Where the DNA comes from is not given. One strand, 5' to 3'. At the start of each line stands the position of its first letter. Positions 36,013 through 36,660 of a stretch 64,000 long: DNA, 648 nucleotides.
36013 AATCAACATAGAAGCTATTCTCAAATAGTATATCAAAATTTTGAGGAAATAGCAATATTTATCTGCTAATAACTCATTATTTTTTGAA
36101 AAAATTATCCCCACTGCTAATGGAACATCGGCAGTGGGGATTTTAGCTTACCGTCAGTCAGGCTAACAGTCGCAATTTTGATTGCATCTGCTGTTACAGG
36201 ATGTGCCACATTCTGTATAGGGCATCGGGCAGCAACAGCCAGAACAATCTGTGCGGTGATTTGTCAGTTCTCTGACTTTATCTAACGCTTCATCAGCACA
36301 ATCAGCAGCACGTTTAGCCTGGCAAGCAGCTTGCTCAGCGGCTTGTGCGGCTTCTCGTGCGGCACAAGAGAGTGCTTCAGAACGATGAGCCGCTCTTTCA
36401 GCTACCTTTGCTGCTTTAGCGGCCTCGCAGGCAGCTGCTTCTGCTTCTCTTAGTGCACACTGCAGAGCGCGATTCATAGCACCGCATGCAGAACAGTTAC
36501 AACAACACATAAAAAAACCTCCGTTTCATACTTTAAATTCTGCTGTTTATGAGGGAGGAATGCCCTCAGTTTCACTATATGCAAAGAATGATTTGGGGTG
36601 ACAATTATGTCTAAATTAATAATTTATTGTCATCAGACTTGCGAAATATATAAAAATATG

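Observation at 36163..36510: Orphan 115-aa protein: metallothionein-like Cys clusters capping an Ala/Glu-rich helical core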

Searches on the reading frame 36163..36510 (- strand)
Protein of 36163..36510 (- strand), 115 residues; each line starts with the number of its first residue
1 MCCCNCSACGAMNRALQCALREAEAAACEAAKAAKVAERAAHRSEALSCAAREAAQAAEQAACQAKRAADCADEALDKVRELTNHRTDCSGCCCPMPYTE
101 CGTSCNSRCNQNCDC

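Call 3: search_protein_families(library=pfam, proteins=[window:36163-36510:-], max_evalue=10)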
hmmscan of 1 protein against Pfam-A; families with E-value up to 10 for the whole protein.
window:36163-36510:- (115 aa): 3 families
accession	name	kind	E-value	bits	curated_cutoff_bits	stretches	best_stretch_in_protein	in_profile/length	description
PF11932.13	DUF3450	-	0.02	14.7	32.6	1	2-88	4-90/241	Protein of unknown function (DUF3450)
PF07730.19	HisKA_3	-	1.4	10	24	1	47-84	24-61/68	Histidine kinase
PF20089.4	DUF6481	-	2.3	9.2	24.6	1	17-80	37-103/119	Family of unknown function (DUF6481)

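Call 4: search_protein_families(library=ncbifam, proteins=[window:36163-36510:-], max_evalue=10)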
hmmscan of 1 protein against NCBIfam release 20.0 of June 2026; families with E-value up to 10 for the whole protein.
window:36163-36510:- (115 aa): 8 families
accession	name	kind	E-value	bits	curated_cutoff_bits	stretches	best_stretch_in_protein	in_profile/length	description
TIGR04319.1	SerAla_Lrha_rpt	domain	0.13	12.5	120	1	12-75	110-172/175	Ser-Ala-175 repeat protein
NF010381.0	PRK13808.1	equivalog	0.32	10.3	426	1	20-78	228-286/335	adenylate kinase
NF046104.1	PptglHdxlasePcsB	equivalog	0.34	10.1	450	1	23-79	205-260/400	peptidoglycan hydrolase PcsB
NF010449.0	PRK13875.1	subfamily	1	8.4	442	1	9-76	299-367/443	conjugal transfer protein TrbL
TIGR02946.1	acyl_WS_DGAT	subfamily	1.1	8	309.95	1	12-89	181-259/453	wax ester/triacylglycerol synthase family O-acyltransferase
NF052675.1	XAC1346_fam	equivalog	1.5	9.4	120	1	16-85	25-93/108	XAC1346 family secretion chaperone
TIGR00984.1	3a0801s03tim44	subfamily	2.6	7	552.35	1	47-82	74-109/376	mitochondrial import inner membrane, translocase subunit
NF010415.0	PRK13841.1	subfamily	5.2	6.1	517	1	6-65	325-384/393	conjugal transfer protein TrbL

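Call 6: find_homologous_proteins(query=window:36163-36510:-, max_evalue=0.01)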
Query window:36163-36510:-: 95 candidates shared short words with the query, none scored E <= 0.01.
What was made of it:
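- Routine phmmer found nothing (call 6).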

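Call 10: find_encoding_contigs(protein=window:36163-36510:-, flank=6000, max_places=6)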
Protein window:36163-36510:- (115 aa): 6 contigs read that carry it; 5 places shown.
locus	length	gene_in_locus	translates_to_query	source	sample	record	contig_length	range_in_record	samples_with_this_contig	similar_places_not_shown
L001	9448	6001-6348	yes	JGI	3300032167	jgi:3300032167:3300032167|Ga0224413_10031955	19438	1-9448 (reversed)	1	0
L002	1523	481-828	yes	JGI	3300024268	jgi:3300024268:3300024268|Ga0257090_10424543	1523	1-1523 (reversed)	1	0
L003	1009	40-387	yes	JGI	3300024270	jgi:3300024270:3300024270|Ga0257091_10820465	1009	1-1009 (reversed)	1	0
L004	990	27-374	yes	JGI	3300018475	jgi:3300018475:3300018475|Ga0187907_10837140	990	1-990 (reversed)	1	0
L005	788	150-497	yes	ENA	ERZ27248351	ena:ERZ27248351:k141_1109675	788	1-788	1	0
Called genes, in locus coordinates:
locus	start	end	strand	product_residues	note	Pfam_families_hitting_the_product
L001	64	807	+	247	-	PF01479:S4, PF00849:PseudoU_synth_2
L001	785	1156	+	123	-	-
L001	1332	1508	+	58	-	-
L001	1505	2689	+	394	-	PF10509:GalKase_gal_bdg, PF00288:GHMP_kinases_N, PF08544:GHMP_kinases_C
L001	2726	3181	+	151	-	PF04074:DUF386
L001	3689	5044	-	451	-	PF00285:Citrate_synt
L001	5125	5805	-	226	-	PF01510:Amidase_2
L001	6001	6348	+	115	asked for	-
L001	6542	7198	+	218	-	PF06426:SATase_N (weak), PF14602:Hexapep_2 (faint), PF00132:Hexapep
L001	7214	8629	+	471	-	PF01406:tRNA-synt_1e, PF01921:tRNA-synt_1f (faint), PF09334:tRNA-synt_1g (weak), PF00133:tRNA-synt_1 (weak), PF09334:tRNA-synt_1g (weak), PF09190:DALR_2, PF23493:CysS_C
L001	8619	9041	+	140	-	PF00636:Ribonuclease_3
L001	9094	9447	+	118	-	?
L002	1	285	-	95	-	?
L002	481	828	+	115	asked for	-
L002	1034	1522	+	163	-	?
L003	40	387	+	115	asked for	-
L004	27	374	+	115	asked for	-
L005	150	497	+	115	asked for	-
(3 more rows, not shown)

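Call 11: find_related_loci(query=window:36166-36510:-, collection=genome_contigs, flank=6000)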
Query window:36166-36510:- (115 aa) in genome_contigs; peptide patterns used: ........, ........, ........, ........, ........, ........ (x = any residue, [..] = any of these).
461 stretches matched a pattern, but none encodes a relative of the query by tblastn (E <= 1e-3).
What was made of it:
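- Tried and rejected: The genome_contigs scan with the single protein gave 461 pattern matches and no relative (call 11).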

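Call 12: search_protein_representatives(protein=window:36163-36510:-)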
Query: 115 residues. Proteins with E-value up to 0.001 (for the whole library): 5; up to 1e-10: 2; up to 1e-30: 0. The best 5 are listed.
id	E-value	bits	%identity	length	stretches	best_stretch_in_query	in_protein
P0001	4.3e-22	95.0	61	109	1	1-106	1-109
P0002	3.5e-13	66.3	52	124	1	4-111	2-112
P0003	1.4e-09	54.7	50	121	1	4-110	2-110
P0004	4.4e-05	40.3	47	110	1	1-96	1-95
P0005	1.0e-04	39.1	43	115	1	3-115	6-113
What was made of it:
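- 5 homologues by full HMMER (call 12).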

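Call 16: find_homologous_proteins(query=A1, max_evalue=0.01)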
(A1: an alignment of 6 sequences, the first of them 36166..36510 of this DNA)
Query A1 (6 sequences) (115 aa, profile of the alignment): 37 proteins with E <= 0.01 among 8000 candidates.
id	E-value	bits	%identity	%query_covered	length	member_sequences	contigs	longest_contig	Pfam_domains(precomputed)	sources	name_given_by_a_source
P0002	2.8e-40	155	52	47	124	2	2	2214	-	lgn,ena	-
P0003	1.4e-38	150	-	-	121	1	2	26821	-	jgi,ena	-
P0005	1.7e-35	140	41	90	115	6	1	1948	-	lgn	-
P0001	6.8e-35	138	60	92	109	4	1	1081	-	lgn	-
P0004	1.1e-32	131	50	35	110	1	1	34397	-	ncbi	-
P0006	6.3e-32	128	57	92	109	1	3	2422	-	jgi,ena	-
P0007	6.8e-31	125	59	79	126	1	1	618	-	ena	-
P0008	1.2e-30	124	-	-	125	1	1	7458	-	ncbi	-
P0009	1.3e-29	121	60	92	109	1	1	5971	-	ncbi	-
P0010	5.2e-27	113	48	70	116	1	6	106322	-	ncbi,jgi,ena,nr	ncbi:MAG: hypothetical protein E7400_02725 [Ruminococcaceae bacterium]|nr:hypothetical protein [Osci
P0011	5.2e-27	113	-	-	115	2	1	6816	-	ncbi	-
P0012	8.3e-27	112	57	24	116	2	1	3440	-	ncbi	-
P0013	3.3e-25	107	47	81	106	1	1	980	-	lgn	-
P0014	3.3e-24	103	37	49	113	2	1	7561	-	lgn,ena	-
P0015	8.6e-24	102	49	32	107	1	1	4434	-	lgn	-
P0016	3.6e-23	100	57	90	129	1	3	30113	-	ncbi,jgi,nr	ncbi:MAG: hypothetical protein E7414_06025 [Ruminococcaceae bacterium]|nr:hypothetical protein [Osci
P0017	2.8e-22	97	46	39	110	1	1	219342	-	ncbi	-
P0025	1.2e-18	85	79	12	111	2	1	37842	-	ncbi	-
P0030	3.3e-9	55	-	-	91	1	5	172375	-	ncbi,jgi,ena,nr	ncbi:MAG: hypothetical protein E7402_02050 [Ruminococcaceae bacterium]|nr:hypothetical protein [Osci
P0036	1.8e-3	36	-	-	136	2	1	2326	-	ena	-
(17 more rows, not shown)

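Call 19: find_encoding_contigs(protein=P0010, flank=6000, max_places=2)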
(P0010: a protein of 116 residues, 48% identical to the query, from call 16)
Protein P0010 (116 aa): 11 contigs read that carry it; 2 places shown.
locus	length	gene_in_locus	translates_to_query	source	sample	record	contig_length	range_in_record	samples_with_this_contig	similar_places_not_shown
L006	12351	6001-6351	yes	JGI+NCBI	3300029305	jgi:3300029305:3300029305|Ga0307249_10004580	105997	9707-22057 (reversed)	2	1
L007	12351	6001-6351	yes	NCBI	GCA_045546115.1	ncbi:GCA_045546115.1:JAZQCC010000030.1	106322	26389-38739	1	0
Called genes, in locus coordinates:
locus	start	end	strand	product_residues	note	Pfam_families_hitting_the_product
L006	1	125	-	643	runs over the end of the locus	PF00133:tRNA-synt_1, PF01406:tRNA-synt_1e (faint), PF01921:tRNA-synt_1f (faint), PF09334:tRNA-synt_1g, PF00133:tRNA-synt_1, PF08264:Anticodon_1, PF19303:Anticodon_3, PF01588:tRNA_bind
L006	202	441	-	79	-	PF05239:PRC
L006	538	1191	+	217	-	PF00596:Aldolase_II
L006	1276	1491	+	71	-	PF04070:DUF378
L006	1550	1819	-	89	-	PF07441:BofA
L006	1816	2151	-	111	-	PF10704:DUF2508 (weak)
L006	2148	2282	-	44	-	-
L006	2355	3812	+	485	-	PF00478:IMPDH, PF00571:CBS, PF03060:NMO (weak)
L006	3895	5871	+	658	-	PF00204:DNA_gyraseB, PF01751:Toprim, PF00986:DNA_gyraseB_C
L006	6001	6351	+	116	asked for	-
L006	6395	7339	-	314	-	PF14378:PAP2_3 (weak), PF01569:PAP2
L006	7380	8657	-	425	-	PF06245:DUF1015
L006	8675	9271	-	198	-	-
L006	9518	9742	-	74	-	-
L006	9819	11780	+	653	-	PF00270:DEAD (faint), PF04851:ResIII, PF17757:UvrB_inter, PF27431:UvrB_3rd, PF00271:Helicase_C, PF12344:UvrB, PF02151:UVR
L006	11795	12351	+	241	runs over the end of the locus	PF07722:Peptidase_C26, PF00117:GATase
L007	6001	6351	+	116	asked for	-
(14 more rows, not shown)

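Call 20: find_encoding_contigs(protein=P0017, flank=6000, max_places=2)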
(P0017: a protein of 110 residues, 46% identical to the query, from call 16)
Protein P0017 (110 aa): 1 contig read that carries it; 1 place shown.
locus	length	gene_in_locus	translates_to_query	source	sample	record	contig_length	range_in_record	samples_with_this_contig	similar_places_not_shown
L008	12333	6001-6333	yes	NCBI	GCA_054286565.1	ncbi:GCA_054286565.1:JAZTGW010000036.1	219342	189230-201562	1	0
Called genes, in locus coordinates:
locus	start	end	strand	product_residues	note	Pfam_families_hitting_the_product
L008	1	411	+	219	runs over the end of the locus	PF00596:Aldolase_II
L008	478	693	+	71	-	PF04070:DUF378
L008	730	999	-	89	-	PF07441:BofA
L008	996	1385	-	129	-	PF10704:DUF2508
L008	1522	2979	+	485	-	PF00478:IMPDH, PF00571:CBS, PF00977:His_biosynth (faint), PF03060:NMO (weak), PF01180:DHO_dh (faint)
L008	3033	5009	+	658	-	PF00204:DNA_gyraseB, PF01751:Toprim, PF00986:DNA_gyraseB_C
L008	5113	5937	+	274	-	PF02311:AraC_binding, PF00165:HTH_AraC, PF12833:HTH_18, PF00165:HTH_AraC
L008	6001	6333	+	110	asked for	-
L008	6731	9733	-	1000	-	PF02837:Glyco_hydro_2_N, PF22666:Glyco_hydro_2_N2 (weak), PF02836:Glyco_hydro_2_C, PF16353:LacZ_4, PF02929:Bgal_small_N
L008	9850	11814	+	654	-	PF00270:DEAD (faint), PF04851:ResIII, PF17757:UvrB_inter, PF27431:UvrB_3rd, PF00271:Helicase_C, PF12344:UvrB, PF02151:UVR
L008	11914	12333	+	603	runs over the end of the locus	PF00664:ABC_membrane, PF00005:ABC_tran, PF09818:ABC_ATPase (weak)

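Call 21: find_encoding_contigs(protein=P0030, flank=6000, max_places=2)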
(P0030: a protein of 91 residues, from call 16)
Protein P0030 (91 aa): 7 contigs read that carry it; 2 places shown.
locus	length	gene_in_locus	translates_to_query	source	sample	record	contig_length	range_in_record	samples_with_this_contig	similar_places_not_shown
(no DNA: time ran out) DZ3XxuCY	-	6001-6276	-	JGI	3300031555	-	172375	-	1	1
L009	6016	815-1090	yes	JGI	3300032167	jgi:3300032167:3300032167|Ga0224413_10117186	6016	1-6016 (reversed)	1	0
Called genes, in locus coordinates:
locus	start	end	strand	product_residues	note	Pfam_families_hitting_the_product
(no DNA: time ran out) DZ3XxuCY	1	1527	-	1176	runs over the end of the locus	PF00580:UvrD-helicase, PF01443:Viral_helicase1 (faint), PF13245:AAA_19, PF13361:UvrD_C, PF13538:UvrD_C_2 (faint), PF12705:PDDEXK_1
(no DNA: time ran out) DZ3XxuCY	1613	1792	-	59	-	PF07561:DUF1540 (weak)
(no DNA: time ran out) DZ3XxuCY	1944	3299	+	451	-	PF00324:AA_permease, PF13520:AA_permease_2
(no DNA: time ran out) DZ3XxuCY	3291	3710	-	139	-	PF06514:PsbU (weak), PF14716:HHH_8 (faint), PF04919:DUF655 (weak), PF12836:HHH_3, PF00633:HHH, PF14520:HHH_5 (faint)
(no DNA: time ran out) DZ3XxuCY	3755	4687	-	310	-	PF00291:PALP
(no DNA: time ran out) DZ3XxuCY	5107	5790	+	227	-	PF06347:SH3_4 (faint), PF08239:SH3_3, PF00877:NLPC_P60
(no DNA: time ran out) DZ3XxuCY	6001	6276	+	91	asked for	-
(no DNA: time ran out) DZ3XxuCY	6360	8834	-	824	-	PF00676:E1_dh, PF02779:Transket_pyr, PF02780:Transketolase_C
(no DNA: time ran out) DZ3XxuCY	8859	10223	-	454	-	PF00890:FAD_binding_2 (faint), PF01266:DAO (faint), PF03486:HI0933_like (faint), PF07992:Pyr_redox_2, PF12831:FAD_oxidored (weak), PF13738:Pyr_redox_3, PF00070:Pyr_redox, PF02852:Pyr_redox_dim, +1 more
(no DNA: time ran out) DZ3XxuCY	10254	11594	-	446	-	PF00364:Biotin_lipoyl, PF02817:E3_binding, PF00198:2-oxoacid_dh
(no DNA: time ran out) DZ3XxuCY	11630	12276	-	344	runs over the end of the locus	PF00106:adh_short, PF08659:KR (weak), PF13561:adh_short_C2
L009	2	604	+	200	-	?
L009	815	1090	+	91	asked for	-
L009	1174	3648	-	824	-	PF00676:E1_dh, PF02779:Transket_pyr, PF02780:Transketolase_C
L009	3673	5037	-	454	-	PF00890:FAD_binding_2 (faint), PF01266:DAO (faint), PF03486:HI0933_like (faint), PF07992:Pyr_redox_2, PF12831:FAD_oxidored (weak), PF13738:Pyr_redox_3, PF00070:Pyr_redox, PF02852:Pyr_redox_dim, +1 more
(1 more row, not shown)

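Call 24: find_encoding_contigs(protein=P0004, flank=5000, max_places=1)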
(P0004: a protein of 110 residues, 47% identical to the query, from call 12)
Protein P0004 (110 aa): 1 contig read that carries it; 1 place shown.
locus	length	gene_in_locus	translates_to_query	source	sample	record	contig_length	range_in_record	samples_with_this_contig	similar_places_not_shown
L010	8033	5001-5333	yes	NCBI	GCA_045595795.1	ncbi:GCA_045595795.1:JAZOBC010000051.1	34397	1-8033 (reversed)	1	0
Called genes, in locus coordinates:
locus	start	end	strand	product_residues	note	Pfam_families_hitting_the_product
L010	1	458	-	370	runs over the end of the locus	PF00005:ABC_tran, PF13304:AAA_21 (faint), PF08402:TOBE_2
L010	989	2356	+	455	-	-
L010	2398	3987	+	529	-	PF09594:GT87 (weak), PF07833:Cu_amine_oxidN1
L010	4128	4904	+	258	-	PF04542:Sigma70_r2, PF04539:Sigma70_r3, PF01381:HTH_3 (faint), PF04545:Sigma70_r4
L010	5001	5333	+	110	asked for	-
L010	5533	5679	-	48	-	-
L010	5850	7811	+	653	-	PF00270:DEAD (faint), PF04851:ResIII, PF17757:UvrB_inter, PF27431:UvrB_3rd, PF00271:Helicase_C, PF12344:UvrB, PF02151:UVR (weak)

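Call 25: find_encoding_contigs(protein=P0016, flank=5000, max_places=1)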
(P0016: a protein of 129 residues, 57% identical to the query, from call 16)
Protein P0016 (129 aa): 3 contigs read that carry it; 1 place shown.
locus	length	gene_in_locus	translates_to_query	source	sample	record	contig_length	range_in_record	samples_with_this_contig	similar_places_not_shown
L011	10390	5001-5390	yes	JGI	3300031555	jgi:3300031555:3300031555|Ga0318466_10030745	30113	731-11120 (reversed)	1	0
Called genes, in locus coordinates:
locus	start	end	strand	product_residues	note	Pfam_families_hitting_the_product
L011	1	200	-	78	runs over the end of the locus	-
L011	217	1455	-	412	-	PF00464:SHMT, PF00155:Aminotran_1_2, PF01212:Beta_elim_lyase (weak)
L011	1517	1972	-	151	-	-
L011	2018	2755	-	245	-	PF20260:PUA_4, PF04452:Methyltrans_RNA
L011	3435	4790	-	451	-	PF00285:Citrate_synt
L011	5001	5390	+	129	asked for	-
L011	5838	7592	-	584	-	PF02690:Na_Pi_cotrans, PF01895:PhoU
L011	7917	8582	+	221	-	PF00730:HhH-GPD, PF00633:HHH (weak)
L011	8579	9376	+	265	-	PF01479:S4, PF01728:FtsJ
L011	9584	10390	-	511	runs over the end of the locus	?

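Call 26: find_encoding_contigs(protein=P0003, flank=5000, max_places=1)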
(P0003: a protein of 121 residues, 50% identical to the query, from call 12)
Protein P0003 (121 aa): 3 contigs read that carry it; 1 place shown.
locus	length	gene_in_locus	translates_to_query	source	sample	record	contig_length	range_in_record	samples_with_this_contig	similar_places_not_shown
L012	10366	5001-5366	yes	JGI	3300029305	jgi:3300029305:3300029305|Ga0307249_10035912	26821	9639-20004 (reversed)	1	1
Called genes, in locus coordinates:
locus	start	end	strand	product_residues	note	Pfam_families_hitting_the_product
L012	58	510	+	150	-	PF04074:DUF386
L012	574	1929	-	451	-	PF00285:Citrate_synt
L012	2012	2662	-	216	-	PF01510:Amidase_2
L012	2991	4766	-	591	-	PF00664:ABC_membrane, PF02463:SMC_N (faint), PF00005:ABC_tran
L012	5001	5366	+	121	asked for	-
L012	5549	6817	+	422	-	PF01546:Peptidase_M20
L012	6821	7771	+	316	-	-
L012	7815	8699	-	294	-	PF12833:HTH_18, PF00165:HTH_AraC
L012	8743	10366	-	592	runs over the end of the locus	PF00664:ABC_membrane, PF00005:ABC_tran, PF02463:SMC_N (weak)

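Call 27: find_encoding_contigs(protein=P0025, flank=5000, max_places=1)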
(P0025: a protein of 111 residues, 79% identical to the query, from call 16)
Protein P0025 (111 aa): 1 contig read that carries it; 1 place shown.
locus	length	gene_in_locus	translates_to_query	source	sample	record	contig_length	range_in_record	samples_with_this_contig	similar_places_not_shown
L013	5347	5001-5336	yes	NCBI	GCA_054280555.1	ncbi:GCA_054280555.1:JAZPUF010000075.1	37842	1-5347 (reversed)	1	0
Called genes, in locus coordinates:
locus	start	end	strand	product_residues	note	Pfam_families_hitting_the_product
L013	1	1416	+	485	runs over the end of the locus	PF00478:IMPDH, PF00571:CBS, PF03060:NMO (weak), PF00977:His_biosynth (faint)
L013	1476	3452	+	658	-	PF00204:DNA_gyraseB, PF01751:Toprim, PF00986:DNA_gyraseB_C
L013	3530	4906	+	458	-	PF01120:Alpha_L_fucos, PF14871:GHL6 (weak)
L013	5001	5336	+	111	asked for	-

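Call 34: find_related_loci(query=A3, collection=genome_contigs, flank=3000)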
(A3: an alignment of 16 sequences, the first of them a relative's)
Query A3 (116 aa) in genome_contigs; peptide patterns used: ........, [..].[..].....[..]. (x = any residue, [..] = any of these).
600 stretches matched a pattern (row limit reached: there are more); 3 encode a relative of the query (tblastn E <= 1e-3); 3 distinct loci.
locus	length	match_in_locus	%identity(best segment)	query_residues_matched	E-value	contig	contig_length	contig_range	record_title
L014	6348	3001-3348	100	1-116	3e-72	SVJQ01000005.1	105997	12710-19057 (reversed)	MAG: Oscillospiraceae bacterium isolate SIG439 NODE_4580_length_105997_cov_2.282724, whole genome shotgun sequence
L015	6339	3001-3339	67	1-116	4e-19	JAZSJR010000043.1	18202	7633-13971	MAG: Clostridia bacterium isolate T1900044564_TS20190030.MAGScoT_cleanbin_000020 SGB_386_k141_411421, whole genome shotg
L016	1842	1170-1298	58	76-116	4e-11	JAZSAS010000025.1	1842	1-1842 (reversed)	MAG: Clostridia bacterium isolate T1900044934_TS20190400.MAGScoT_cleanbin_000001 SGB_3432_k141_2016362, whole genome sho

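Call 38: predict_structure(alignment_id=A2)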
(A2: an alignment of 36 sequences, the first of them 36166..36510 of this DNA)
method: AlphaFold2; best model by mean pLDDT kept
length: 115 residues; sequences in the alignment: 36
mean_pLDDT: 83.0   pTM: 0.54
mean pLDDT of the five models: 83.0, 82.6, 82.1, 81.5, 80.8
residues with pLDDT >= 90: 69; 70-90: 13; 50-70: 23; < 50: 10
segments of 3 or more residues with pLDDT < 50: 1-3, 104-106
pLDDT, mean of each block of 10 residues (from residue 1): 63 92 97 98 97 98 98 97 81 57 51 52
secondary structure, 60 per line:
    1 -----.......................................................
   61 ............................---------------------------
elements in order: H6-88
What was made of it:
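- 36163..36510 (-): Coding sequence, 115 aa. N-terminal Cys cluster (residues 1-9), Ala/Glu-rich heptad-repeat helix (about 6-88), C-terminal Cys-rich tail (89-115). Stop codon TAG at 36165-36163. AF2 single helix 6-88 with pLDDT above 90 over most of it (call 38).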

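Call 42: fold_search(model_id=the predicted structure, library=pdb)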
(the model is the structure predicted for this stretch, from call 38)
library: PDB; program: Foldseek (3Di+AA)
matches with E <= 10: 0; with E <= 0.001: 0
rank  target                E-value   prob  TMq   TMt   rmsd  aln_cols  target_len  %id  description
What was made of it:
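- On Known Cys-rich coat/exosporium families (CotY/CotZ/ExsY, CdeC, CdeM, CsxA): No Foldseek PDB hit (call 42).
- Tried and rejected: Foldseek against the PDB gave no hits for the single-helix model (call 42).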

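Call 52: search_solved_structures(query=A2, max_evalue=10)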
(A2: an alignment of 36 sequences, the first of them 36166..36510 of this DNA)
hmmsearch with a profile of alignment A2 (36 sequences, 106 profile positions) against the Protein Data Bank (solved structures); distinct sequences matched with E-value up to 10: 33.
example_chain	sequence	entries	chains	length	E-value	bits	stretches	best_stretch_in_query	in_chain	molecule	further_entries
9cfs_A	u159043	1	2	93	0.0098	19.3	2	50-85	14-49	Long regulatory protein rop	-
6tik_C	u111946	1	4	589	0.011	19.1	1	18-89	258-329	Capsid protein,Putative adhesin/invasin,Capsid protein,Factor H-binding protein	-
5js4_A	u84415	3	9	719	0.018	18.4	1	50-79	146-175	phiAB6 tailspike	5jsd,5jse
8gl3_A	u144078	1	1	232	0.021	18.3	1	12-84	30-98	pRLB-519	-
6xz6_A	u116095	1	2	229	0.021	18.2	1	16-83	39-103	GARP domain-containing protein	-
1psm_A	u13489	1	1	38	0.056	16.9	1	31-63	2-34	SPAM-H1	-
5cwp_A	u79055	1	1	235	0.061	16.7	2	8-57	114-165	Designed helical repeat protein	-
9tz4_A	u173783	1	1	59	0.1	16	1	34-85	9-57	Major outer membrane lipoprotein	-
8r5s_A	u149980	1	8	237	0.12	15.8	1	11-76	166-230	chain A, B, C and H of the soluble homotetramer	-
5cwg_A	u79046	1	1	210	0.14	15.6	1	35-88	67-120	Designed helical repeat protein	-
7lzj_A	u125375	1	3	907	0.15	15.5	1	12-75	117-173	Depolymerase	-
9r1l_A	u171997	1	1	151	0.15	15.5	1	13-63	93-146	sc-apCC-4-SN38-1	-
9r1n_A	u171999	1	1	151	0.22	15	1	15-77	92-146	sc-apCC-4-DPH-2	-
4tql_A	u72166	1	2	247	0.3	14.5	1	33-87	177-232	Three helix bundle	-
9r1j_A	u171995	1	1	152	0.31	14.5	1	37-84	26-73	sc-apCC-4-NR-1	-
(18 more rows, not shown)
